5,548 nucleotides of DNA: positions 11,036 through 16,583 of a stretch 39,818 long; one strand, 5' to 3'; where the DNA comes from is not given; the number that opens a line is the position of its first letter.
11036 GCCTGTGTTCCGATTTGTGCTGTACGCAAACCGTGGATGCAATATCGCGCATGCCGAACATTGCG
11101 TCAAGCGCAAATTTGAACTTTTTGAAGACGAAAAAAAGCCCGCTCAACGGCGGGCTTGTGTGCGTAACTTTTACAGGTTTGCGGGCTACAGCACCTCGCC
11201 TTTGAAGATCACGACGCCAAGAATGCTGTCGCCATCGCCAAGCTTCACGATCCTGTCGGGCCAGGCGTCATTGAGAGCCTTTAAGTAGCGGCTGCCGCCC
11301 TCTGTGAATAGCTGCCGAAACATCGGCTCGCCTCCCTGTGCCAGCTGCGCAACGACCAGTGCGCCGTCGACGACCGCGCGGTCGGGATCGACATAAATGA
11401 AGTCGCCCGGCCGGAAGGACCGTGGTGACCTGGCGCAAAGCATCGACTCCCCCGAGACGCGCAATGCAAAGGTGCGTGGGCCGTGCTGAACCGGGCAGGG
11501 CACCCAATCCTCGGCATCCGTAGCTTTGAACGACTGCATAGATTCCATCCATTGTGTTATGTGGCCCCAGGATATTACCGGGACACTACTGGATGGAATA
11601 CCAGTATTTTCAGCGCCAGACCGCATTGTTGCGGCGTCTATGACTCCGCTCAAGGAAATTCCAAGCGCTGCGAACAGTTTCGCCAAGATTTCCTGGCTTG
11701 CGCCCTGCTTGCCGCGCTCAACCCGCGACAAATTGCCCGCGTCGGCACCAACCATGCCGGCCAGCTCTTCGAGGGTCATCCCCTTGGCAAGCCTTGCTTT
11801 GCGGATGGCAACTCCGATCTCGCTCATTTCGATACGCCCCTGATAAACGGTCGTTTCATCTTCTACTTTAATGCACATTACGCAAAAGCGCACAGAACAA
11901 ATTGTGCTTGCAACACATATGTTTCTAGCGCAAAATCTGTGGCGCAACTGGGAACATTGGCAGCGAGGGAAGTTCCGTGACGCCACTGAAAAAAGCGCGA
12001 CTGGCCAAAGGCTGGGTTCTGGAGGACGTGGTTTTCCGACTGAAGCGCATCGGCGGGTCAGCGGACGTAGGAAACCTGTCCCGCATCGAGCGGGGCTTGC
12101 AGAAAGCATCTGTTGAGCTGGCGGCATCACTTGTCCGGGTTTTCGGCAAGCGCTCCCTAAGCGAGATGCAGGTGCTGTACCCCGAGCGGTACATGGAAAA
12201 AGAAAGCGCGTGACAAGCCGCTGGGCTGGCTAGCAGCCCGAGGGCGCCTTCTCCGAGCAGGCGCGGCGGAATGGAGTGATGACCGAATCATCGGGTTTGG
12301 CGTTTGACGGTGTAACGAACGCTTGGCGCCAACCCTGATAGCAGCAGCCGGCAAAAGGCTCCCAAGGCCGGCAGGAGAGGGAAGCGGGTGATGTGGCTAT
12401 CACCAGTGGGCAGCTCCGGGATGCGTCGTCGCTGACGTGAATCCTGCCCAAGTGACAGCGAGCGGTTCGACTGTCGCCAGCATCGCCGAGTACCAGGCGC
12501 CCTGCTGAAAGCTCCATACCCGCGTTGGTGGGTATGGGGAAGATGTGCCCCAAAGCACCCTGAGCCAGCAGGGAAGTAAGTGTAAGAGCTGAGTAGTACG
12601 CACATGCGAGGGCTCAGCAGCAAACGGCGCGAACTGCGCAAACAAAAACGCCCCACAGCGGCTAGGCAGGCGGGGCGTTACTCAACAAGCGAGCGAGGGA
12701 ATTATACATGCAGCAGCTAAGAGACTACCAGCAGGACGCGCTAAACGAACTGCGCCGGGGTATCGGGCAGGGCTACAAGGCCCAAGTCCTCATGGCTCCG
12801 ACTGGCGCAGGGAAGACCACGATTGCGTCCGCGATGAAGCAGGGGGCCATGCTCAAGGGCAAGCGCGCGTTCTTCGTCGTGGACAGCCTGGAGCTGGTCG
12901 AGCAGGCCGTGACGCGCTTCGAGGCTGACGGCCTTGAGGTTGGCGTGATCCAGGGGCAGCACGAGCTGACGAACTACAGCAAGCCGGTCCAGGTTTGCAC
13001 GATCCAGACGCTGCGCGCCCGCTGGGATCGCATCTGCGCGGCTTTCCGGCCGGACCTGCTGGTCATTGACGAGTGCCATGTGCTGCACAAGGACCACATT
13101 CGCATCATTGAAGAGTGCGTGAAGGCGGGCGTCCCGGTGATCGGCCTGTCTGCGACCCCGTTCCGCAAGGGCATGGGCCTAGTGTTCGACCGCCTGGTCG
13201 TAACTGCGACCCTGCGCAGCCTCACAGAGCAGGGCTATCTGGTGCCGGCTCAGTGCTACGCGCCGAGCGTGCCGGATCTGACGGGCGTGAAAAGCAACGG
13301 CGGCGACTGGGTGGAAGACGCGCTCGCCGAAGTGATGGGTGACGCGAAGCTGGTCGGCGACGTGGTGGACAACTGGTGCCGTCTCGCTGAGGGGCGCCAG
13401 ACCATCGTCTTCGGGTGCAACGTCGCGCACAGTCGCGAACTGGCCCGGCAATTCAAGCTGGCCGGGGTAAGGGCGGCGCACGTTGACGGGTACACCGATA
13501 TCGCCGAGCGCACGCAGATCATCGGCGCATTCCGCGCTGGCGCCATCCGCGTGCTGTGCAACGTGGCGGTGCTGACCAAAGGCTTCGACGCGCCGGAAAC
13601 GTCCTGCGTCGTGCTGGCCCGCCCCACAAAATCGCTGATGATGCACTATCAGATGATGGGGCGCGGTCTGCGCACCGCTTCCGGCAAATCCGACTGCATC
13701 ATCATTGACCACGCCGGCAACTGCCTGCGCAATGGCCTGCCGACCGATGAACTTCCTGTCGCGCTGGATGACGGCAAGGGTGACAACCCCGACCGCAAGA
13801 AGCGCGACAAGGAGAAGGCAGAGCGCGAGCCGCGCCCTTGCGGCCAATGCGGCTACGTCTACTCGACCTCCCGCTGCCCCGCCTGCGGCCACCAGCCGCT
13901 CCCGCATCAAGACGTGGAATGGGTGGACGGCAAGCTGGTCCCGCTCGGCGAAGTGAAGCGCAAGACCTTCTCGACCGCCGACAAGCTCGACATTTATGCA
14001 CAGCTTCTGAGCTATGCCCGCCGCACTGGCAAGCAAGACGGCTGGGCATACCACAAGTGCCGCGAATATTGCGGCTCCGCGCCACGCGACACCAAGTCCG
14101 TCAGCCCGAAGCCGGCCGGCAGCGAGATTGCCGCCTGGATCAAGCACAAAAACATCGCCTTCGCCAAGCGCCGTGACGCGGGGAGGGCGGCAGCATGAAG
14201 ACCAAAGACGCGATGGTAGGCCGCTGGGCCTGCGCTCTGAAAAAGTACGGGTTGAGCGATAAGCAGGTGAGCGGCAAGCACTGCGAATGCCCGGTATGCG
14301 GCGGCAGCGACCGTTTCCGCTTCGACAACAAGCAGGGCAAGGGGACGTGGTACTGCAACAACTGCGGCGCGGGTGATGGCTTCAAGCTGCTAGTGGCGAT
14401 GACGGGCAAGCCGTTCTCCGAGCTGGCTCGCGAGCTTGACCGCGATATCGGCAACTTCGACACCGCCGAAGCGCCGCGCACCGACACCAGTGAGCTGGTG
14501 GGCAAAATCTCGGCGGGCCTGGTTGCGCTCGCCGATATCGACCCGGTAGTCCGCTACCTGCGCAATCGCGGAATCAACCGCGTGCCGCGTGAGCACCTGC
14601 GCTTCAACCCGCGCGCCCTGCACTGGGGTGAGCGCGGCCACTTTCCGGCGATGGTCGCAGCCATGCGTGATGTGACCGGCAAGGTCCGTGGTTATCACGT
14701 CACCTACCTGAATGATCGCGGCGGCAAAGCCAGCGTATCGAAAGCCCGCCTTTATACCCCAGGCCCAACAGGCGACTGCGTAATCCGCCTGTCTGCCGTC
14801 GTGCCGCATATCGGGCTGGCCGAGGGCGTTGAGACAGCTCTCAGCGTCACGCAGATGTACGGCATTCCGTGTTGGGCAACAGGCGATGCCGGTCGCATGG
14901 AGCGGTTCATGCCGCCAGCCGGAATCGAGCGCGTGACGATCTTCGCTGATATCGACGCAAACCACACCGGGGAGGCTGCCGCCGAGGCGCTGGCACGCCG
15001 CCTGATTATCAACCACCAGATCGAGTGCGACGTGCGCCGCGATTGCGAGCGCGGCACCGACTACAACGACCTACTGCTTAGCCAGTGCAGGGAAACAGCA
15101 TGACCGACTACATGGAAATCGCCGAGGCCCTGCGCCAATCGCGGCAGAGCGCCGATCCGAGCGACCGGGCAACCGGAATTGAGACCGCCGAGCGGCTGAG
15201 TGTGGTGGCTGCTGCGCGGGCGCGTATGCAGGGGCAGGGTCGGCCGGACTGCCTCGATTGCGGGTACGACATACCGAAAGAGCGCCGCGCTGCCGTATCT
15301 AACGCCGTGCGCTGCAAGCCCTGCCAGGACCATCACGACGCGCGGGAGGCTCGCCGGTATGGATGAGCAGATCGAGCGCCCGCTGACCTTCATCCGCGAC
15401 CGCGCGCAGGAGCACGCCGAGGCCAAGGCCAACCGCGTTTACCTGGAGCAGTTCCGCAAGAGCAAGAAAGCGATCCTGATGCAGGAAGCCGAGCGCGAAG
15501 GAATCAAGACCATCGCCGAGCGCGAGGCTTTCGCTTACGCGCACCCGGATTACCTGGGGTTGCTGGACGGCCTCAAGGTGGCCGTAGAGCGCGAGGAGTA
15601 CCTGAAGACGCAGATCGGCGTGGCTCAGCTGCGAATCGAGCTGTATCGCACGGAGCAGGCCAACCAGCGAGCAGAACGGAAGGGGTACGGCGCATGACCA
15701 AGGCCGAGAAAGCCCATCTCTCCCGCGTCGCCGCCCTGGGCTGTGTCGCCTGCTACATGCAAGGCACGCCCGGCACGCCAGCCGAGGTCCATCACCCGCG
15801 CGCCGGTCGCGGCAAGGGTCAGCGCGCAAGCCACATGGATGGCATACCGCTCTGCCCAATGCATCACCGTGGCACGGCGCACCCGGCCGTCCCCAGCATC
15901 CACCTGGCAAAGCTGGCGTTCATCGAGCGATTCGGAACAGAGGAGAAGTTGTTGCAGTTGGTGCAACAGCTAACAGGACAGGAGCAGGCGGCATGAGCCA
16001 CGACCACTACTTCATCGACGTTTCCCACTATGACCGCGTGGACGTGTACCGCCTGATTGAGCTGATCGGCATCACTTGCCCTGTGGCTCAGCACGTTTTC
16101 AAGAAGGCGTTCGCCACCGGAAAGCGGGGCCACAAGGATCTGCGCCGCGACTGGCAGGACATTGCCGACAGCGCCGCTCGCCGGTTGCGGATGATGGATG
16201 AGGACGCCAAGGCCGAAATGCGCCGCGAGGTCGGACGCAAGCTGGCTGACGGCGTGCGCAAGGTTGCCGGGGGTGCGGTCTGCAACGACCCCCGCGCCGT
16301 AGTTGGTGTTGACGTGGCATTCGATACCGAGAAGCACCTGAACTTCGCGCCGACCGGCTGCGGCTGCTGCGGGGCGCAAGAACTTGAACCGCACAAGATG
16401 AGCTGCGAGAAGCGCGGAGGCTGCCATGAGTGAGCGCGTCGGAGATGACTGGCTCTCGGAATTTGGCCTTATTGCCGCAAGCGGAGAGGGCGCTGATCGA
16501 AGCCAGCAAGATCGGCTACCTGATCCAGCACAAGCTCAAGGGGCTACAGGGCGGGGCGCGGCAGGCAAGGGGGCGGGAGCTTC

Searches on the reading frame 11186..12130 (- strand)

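Call 85: search_protein_families(library=phrogs, proteins=[window:11186-12130:-], max_evalue=0.00001)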
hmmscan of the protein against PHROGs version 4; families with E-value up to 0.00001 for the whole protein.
window:11186-12130:- (314 aa): 12 families
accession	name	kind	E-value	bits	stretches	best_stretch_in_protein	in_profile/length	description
phrog_4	-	transcription regulation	4.5e-30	105.9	1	94-310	132-335/400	transcriptional repressor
phrog_8558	-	unknown function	4.9e-17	63.2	1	219-308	19-105/114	-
phrog_1373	-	transcription regulation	2.9e-08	34.9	1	104-170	63-129/166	transcriptional regulator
phrog_811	-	DNA, RNA and nucleotide metabolism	1.4e-07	32.2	1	215-309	43-130/140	UmuD-like protein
phrog_2439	-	transcription regulation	5.7e-07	29.7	1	105-159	8-62/367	transcriptional regulator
phrog_5823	-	transcription regulation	6.3e-07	29.9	1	102-165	4-68/404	transcriptional regulator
phrog_6463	-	DNA, RNA and nucleotide metabolism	1.1e-06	29.4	1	107-166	32-98/208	HTH DNA binding protein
phrog_3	-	transcription regulation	1.3e-06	29.5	1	95-169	81-153/430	transcriptional repressor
phrog_2328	-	transcription regulation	4e-06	27.6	1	97-161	7-72/128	transcriptional repressor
phrog_35195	-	unknown function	4.3e-06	27.4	1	104-161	2-60/159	-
phrog_9908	-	DNA, RNA and nucleotide metabolism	5.3e-06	26.8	1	105-159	14-68/282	DNA binding protein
phrog_8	-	transcription regulation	7.9e-06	26.5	1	99-160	71-132/346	transcriptional regulator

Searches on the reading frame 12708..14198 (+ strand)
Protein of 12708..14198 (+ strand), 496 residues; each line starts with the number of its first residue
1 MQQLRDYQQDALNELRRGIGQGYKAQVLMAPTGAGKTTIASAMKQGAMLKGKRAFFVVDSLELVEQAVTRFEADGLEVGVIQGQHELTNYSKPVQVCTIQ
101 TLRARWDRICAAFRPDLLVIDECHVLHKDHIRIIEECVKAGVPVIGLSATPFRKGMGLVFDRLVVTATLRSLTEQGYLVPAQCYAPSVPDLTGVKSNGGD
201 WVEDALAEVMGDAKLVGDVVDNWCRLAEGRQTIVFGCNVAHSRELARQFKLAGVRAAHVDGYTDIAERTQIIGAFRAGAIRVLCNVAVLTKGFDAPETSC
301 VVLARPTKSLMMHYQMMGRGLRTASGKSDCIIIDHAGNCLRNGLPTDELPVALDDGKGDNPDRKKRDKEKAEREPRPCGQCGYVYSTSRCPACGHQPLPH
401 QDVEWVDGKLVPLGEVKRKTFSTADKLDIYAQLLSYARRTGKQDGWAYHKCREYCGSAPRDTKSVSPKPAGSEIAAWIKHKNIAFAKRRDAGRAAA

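Call 85: search_protein_families(library=phrogs, proteins=[window:12708-14198:+], max_evalue=0.00001)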
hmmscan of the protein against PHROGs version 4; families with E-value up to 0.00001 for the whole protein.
window:12708-14198:+ (496 aa): 7 families
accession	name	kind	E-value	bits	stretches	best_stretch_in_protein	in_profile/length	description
phrog_16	-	DNA, RNA and nucleotide metabolism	7.5e-97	326.6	1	3-442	272-674/986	DNA helicase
phrog_16694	-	unknown function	3.5e-19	69.3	1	3-124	274-410/1010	-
phrog_9690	-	DNA, RNA and nucleotide metabolism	7.1e-12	46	1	118-335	44-268/306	DNA helicase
phrog_16259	-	DNA, RNA and nucleotide metabolism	8.3e-10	39.4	1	3-127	117-237/330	DNA helicase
phrog_62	-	DNA, RNA and nucleotide metabolism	2.4e-07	29.6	0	3-155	696-853/1881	DNA helicase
phrog_2488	-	DNA, RNA and nucleotide metabolism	2.3e-06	27.6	0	2-71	17-91/579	DNA helicase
phrog_27849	-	unknown function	2.3e-06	27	0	206-308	422-525/664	-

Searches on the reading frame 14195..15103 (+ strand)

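Call 85: search_protein_families(library=phrogs, proteins=[window:14195-15103:+], max_evalue=0.00001)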
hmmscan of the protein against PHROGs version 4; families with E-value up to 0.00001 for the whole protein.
window:14195-15103:+ (302 aa): 5 families
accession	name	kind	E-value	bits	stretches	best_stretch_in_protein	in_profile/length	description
phrog_510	-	DNA, RNA and nucleotide metabolism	1.6e-87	295.8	1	1-300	16-351/667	DNA primase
phrog_2249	-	DNA, RNA and nucleotide metabolism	2.9e-19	70.2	1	25-296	11-309/802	DNA primase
phrog_25777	-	DNA, RNA and nucleotide metabolism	5.6e-19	68.7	1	2-82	43-124/907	DNA primase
phrog_47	-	DNA, RNA and nucleotide metabolism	3.1e-12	46.9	1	27-128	49-160/947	DNA primase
phrog_239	-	DNA, RNA and nucleotide metabolism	8.9e-08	32.5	1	14-294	28-296/801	DNA primase/helicase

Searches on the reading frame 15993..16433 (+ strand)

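Call 85: search_protein_families(library=phrogs, proteins=[window:15993-16433:+], max_evalue=0.00001)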
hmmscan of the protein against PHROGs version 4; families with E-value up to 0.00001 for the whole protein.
window:15993-16433:+ (146 aa): 6 families
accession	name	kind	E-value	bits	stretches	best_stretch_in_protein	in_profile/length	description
phrog_2452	-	unknown function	5.4e-19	70.2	1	2-74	150-222/235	-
phrog_13223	-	unknown function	9.6e-14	52.6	1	3-71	172-240/243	-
phrog_23361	-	unknown function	2.8e-09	38.2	1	16-67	122-173/181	-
phrog_18443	-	unknown function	8.3e-09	36.3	1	15-70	196-251/253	-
phrog_35158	-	unknown function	6.2e-08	33.5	1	16-63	157-204/209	-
phrog_17613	-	other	6.2e-06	27.3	1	15-66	187-238/246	ATPase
